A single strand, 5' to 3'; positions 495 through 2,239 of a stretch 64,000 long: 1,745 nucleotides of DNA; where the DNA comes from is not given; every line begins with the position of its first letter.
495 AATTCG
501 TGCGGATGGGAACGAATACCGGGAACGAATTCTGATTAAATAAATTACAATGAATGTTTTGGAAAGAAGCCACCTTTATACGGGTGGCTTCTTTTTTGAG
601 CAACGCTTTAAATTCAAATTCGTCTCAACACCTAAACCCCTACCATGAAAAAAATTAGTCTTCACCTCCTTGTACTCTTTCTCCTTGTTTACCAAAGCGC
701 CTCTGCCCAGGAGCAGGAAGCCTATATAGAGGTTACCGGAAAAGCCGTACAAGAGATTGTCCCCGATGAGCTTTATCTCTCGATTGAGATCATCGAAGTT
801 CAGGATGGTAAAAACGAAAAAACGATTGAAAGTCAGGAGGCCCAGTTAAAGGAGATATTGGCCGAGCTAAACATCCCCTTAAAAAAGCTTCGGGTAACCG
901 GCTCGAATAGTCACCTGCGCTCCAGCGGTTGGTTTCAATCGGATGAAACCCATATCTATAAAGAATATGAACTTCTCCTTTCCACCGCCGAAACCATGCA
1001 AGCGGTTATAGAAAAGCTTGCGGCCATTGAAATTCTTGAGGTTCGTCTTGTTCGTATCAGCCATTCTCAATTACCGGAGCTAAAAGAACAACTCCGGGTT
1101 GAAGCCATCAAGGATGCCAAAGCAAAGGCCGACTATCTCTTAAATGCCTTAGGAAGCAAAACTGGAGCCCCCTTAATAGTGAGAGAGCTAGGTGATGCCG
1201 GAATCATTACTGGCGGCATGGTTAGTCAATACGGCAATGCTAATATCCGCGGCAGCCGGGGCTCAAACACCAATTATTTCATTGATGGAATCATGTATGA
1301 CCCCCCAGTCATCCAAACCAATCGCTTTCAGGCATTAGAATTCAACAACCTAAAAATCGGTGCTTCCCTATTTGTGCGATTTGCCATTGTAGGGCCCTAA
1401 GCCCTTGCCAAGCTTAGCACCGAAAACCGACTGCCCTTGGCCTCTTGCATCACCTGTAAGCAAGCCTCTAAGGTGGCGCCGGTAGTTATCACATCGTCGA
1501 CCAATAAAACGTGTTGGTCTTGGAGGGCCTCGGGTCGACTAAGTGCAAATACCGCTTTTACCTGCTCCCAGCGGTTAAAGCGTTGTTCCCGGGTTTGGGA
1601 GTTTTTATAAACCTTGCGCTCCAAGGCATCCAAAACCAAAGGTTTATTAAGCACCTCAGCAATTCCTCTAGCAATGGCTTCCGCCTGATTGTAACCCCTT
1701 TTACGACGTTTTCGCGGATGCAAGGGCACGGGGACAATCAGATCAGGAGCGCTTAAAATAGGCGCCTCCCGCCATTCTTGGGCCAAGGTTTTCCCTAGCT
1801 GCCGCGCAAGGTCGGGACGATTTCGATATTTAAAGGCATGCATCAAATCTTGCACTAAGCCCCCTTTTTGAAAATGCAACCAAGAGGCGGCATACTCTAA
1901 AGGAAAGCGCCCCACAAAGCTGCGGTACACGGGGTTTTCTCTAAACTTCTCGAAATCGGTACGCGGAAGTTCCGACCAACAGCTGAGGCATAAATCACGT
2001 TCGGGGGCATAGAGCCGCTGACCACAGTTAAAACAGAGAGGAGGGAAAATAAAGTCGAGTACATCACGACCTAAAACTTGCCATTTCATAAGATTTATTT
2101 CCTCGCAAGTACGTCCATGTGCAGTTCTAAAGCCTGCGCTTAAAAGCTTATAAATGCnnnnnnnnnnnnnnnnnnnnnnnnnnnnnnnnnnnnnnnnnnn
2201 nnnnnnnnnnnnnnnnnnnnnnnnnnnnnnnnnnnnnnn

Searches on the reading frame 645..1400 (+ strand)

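Call 20: search_protein_families(library=pfam, proteins=[window:645-1400:+])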
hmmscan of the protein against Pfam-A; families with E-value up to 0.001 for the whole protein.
window:645-1400:+ (251 aa): 1 family
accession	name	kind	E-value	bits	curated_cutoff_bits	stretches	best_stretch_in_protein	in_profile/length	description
PF04402.19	SIMPL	-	2.7e-16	60.9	25.2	1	28-185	1-161/205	Protein of unknown function (DUF541)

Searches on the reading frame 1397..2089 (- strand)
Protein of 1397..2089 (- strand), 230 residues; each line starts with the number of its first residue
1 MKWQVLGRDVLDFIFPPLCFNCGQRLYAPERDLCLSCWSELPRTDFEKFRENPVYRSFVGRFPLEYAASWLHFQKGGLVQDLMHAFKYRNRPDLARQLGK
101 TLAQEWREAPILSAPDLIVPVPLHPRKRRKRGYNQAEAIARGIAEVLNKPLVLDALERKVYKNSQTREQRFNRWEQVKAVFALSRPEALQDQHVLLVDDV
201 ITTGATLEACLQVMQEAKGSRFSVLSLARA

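Call 20: search_protein_families(library=pfam, proteins=[window:1397-2089:-])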
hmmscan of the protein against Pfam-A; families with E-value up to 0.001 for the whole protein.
window:1397-2089:- (230 aa): 3 families
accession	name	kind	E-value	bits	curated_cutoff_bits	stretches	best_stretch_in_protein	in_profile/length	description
PF00156.33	Pribosyltran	-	3.7e-09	36.5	26.3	1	137-221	41-117/158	Phosphoribosyl transferase domain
PF18912.6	DZR_2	-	2.9e-07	30.6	27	1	10-42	1-33/56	Double zinc ribbon domain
PF14681.12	UPRTase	-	0.00066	19.7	27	1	182-225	111-156/206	Uracil phosphoribosyltransferase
